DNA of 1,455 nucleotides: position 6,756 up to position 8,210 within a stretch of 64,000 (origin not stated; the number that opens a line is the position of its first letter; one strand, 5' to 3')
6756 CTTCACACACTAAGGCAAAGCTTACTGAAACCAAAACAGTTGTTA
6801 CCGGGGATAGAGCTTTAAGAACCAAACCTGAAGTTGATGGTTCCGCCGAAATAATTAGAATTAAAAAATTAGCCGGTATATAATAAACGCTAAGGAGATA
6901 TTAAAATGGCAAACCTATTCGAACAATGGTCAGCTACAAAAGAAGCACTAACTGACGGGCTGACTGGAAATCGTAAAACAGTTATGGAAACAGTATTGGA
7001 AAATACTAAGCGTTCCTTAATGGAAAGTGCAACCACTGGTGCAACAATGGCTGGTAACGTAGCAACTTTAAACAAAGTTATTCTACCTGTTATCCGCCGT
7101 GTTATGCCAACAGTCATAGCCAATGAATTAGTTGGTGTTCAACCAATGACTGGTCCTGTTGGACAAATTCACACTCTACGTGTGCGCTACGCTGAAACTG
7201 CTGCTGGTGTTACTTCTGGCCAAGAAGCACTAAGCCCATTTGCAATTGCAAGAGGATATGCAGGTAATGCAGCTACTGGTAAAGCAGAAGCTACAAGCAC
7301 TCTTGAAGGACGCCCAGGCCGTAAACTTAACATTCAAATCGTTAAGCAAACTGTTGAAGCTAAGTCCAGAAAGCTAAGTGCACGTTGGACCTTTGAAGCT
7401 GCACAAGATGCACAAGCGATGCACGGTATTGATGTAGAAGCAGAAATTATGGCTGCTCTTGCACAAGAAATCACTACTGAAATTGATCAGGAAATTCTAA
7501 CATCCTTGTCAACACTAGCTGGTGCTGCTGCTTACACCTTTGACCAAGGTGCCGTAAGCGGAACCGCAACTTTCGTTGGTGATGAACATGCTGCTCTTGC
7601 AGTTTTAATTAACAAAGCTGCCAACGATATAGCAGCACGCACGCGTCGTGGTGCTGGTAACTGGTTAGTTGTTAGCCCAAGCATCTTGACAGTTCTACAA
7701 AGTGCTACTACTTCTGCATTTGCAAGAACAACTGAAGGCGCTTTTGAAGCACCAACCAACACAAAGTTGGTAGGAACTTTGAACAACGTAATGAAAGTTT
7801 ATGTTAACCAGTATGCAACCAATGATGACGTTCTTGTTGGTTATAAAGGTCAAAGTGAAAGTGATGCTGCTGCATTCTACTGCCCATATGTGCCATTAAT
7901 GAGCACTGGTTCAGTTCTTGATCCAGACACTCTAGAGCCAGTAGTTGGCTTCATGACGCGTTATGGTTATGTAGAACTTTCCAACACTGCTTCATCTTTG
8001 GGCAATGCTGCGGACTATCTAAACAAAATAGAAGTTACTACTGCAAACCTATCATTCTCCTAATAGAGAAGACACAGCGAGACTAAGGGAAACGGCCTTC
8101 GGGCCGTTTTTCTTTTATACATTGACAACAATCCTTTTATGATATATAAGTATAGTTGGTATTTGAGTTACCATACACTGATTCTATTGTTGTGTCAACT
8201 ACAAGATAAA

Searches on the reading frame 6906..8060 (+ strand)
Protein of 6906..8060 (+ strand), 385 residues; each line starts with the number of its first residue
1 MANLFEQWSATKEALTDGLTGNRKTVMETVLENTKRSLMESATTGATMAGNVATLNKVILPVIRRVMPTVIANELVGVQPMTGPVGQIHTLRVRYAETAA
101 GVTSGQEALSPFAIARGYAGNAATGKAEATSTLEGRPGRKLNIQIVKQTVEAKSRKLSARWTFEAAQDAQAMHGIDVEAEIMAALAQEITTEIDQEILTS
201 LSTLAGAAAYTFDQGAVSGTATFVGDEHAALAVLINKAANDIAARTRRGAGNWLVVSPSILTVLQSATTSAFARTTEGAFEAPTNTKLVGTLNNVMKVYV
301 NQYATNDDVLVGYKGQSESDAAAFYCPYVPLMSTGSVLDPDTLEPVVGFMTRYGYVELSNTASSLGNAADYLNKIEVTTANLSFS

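Call 37: search_dna_similar(query=window:6906-8060:+, collection=phages, mode=protein, max_rows=25)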
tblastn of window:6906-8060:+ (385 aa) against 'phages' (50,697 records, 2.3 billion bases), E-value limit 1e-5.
Records with a match: 2583; places in all: 2764; records where one place covers at least 80% of the query: 1446.
Best place of each record, by identity: 60-80% 84; <60% 2499.
By first word of the organism name: Escherichia 671; Synechococcus 388; Klebsiella 332; Salmonella 203; Vibrio 136; Shigella 89; Aeromonas 86; Acinetobacter 71; Cyanophage 61; Enterobacter 58; and 60 more.
By host as written in the record: - 460; Escherichia coli 282; Klebsiella pneumoniae 115; Synechococcus 107; Escherichia coli O157:H7 39; Synechococcus sp. 38; Salmonella enterica 29; Synechococcus sp. WH7803 28; and 574 more.
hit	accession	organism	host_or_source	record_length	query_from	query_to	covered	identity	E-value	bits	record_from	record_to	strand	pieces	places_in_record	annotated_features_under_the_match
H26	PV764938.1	Sinorhizobium phage Phosso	Sinohrizobium meliloti NRRL L-50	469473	1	384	100%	71.0%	3e-169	529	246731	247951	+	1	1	major capsid protein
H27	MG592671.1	Vibrio phage 2.275.O._10N.286.54.E11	Vibrio cyclitrophicus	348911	7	384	98%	68.9%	6e-171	534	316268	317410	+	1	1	capsid protein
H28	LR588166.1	Pseudomonas phage vB_PaeM_MIJ3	-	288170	1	384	100%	67.3%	2e-171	536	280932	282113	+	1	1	Possible phage major capsid ...: majorcapsid protein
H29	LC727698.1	Pseudomonas phage sp. 30-3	Pseudomonas aeruginosa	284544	1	384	100%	67.3%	3e-171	535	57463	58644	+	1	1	hypothetical protein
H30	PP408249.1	Pseudomonas phage vB_Pa-PAC2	Pseudomonas aeruginosa PAO1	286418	1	384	100%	67.3%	3e-171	535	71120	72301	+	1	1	major head subunit precursor | hypothetical protein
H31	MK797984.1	Pseudomonas phage vB_PaeM_PA5oct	-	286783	1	384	100%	67.3%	3e-171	535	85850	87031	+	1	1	precursor of major head subunit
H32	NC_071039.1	Pseudomonas phage vB_PaeM_PA5oct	-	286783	1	384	100%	67.3%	3e-171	535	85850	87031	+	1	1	major head protein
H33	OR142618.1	Pseudomonas phage Callisto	Pseudomonas aeruginosa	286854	1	384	100%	67.3%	3e-171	535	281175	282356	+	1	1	hypothetical protein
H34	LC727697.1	Pseudomonas phage sp. 30-2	Pseudomonas aeruginosa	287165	1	384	100%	67.3%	3e-171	535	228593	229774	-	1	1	hypothetical protein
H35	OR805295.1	Pseudomonas phage Paride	Pseudomonas aeruginosa PAO1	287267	1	384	100%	67.3%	3e-171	535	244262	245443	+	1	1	major capsid protein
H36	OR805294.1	Pseudomonas phage Ettore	Pseudomonas aeruginosa PAO1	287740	1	384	100%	67.3%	3e-171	535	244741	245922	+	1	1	major capsid protein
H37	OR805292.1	Pseudomonas phage Cassandra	Pseudomonas aeruginosa PAO1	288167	1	384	100%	67.3%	3e-171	535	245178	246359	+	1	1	major capsid protein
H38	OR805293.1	Pseudomonas phage Deifobo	Pseudomonas aeruginosa PAO1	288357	1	384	100%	67.3%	3e-171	535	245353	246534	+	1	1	major capsid protein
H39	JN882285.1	Cronobacter phage vB_CsaM_GAP32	Cronobacter sakazakii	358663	7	384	98%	65.6%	1e-163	513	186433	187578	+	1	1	precursor of major head subunit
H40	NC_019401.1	Cronobacter phage vB_CsaM_GAP32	Cronobacter sakazakii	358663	7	384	98%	65.6%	1e-163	513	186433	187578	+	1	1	major head protein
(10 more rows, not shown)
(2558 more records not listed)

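Call 41: get_annotated_region(hit=H26, flank=500)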
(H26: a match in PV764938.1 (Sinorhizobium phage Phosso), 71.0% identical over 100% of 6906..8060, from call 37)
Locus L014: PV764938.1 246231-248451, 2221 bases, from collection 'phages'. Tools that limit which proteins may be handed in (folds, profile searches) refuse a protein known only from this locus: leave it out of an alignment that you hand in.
description: Sinorhizobium phage Phosso, complete genome.
organism: Sinorhizobium phage Phosso (NCBI taxid 3435197)
taxonomy: Viruses
host: Sinohrizobium meliloti NRRL L-50; source: soil; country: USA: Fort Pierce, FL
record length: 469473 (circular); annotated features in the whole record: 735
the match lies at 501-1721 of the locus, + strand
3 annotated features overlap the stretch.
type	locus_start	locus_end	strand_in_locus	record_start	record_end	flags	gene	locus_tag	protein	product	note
CDS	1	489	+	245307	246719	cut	-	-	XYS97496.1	DNA double-strand break repair Rad50 ATPase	339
CDS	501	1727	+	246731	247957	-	-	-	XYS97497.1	major capsid protein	340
CDS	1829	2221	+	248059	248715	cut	-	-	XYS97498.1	hypothetical protein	341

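Call 42: get_annotated_region(hit=H31, flank=500)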
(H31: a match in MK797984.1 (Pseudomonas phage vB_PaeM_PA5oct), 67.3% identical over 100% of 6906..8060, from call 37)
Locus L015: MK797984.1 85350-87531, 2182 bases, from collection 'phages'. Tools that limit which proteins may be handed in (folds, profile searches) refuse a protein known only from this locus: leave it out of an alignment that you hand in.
description: Pseudomonas phage vB_PaeM_PA5oct, complete genome.
organism: Pseudomonas phage vB_PaeM_PA5oct (NCBI taxid 2163605)
taxonomy: Viruses; Duplodnaviria; Heunggongvirae; Uroviricota; Caudoviricetes; Arenbergviridae; Wroclawvirus; Wroclawvirus PA5oct
host: -; source: -; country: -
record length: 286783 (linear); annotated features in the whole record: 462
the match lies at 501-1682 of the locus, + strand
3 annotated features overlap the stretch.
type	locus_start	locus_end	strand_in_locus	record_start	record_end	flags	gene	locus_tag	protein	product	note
CDS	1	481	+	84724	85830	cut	-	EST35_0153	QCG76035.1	hypothetical protein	-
CDS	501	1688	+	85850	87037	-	-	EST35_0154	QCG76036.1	precursor of major head subunit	ESI-MS/MS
CDS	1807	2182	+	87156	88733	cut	-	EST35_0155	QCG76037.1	putative Hef-like homing endonuclease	-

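Call 43: get_annotated_region(hit=H39, flank=500)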
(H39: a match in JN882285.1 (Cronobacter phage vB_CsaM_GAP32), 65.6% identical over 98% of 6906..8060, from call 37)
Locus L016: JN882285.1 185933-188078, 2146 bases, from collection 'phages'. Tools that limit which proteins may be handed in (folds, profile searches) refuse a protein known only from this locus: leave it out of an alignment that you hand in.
description: Cronobacter phage vB_CsaM_GAP32, complete genome.
organism: Cronobacter phage vB_CsaM_GAP32 (NCBI taxid 1141136)
taxonomy: Viruses; Duplodnaviria; Heunggongvirae; Uroviricota; Caudoviricetes; Mimasvirus; Mimasvirus GAP32
host: Cronobacter sakazakii; source: -; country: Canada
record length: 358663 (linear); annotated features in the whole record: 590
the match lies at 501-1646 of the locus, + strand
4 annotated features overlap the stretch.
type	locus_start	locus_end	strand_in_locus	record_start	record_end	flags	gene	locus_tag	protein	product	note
CDS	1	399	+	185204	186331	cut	-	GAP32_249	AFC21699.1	hypothetical protein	-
CDS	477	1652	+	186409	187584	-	-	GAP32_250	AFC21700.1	precursor of major head subunit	similar to YP_004323268.1 precursor of major head subunit [Prochlorococcus phage P-RSM4]; PF07068.5 Gp23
CDS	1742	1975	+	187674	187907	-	-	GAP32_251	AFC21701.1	hypothetical protein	similar to C-terminus of YP_002922206.1 hypothetical protein EpJSE_00134 [Enterobacteria phage JSE]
CDS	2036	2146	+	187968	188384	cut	-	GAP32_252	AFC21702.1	hypothetical protein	-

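Call 44: get_annotated_region(hit=H27, flank=500)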
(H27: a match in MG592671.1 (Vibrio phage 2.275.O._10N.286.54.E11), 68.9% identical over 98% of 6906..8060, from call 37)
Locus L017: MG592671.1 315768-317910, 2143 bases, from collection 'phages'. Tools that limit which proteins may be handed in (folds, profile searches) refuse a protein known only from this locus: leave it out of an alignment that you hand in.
description: Vibrio phage 2.275.O._10N.286.54.E11, partial genome.
organism: Vibrio phage 2.275.O._10N.286.54.E11 (NCBI taxid 1881285)
taxonomy: Viruses; Duplodnaviria; Heunggongvirae; Uroviricota; Caudoviricetes
host: Vibrio cyclitrophicus; source: iron chloride precipitation of 0.2um-filtered seawater, resuspended in oxalate solution; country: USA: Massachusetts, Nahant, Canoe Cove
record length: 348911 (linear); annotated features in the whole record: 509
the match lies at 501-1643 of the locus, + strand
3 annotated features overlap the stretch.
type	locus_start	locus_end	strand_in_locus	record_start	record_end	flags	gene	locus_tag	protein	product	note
CDS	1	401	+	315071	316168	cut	-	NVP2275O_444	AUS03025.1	coil containing protein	NVP2275O_444; tara_best_match:OM-RGC.v1.004195700; cvp_best_match:RF_PEP_414087167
CDS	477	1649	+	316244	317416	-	-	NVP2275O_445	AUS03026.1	capsid protein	NVP2275O_445; tara_best_match:OM-RGC.v1.003599987; cvp_best_match:RF_PEP_414087168; InterPro:IPR010762; VirFam ID:Major ...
CDS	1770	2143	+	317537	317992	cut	-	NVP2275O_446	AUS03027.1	hypothetical protein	NVP2275O_446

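Call 47: find_related_loci(query=window:6906-8060:+, collection=viral_contigs, flank=1000)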
Query window:6906-8060:+ (385 aa) in viral_contigs; peptide patterns used: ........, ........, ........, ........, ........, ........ (x = any residue, [..] = any of these).
600 stretches matched a pattern (row limit reached: there are more); 599 encode a relative of the query (tblastn E <= 1e-3); the best 80 are kept; 80 distinct loci.
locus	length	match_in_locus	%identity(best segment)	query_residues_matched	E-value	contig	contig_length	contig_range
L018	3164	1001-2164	91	1-385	0e+0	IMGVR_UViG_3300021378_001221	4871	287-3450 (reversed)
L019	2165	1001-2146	82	4-385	0e+0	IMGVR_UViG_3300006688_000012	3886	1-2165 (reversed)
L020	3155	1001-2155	84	1-384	0e+0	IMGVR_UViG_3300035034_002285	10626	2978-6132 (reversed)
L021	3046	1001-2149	79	3-385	0e+0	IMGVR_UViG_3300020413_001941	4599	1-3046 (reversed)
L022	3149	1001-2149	79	3-385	0e+0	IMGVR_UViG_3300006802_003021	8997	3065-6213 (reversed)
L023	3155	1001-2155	79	1-385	0e+0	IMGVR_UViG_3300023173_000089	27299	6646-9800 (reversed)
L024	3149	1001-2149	78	3-384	0e+0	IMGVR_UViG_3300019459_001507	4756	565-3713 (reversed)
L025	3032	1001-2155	79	1-385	0e+0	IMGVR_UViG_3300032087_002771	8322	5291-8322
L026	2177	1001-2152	78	3-384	0e+0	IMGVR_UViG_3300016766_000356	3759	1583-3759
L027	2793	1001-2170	77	1-385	0e+0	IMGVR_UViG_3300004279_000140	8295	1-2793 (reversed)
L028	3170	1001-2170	77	1-385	0e+0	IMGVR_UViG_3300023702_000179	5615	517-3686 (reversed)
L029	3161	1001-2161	79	3-385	0e+0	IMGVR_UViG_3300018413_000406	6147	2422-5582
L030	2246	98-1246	78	3-384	0e+0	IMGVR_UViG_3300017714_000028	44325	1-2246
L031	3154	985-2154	76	1-385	0e+0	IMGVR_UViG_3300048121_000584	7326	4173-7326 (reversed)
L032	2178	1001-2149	78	3-385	0e+0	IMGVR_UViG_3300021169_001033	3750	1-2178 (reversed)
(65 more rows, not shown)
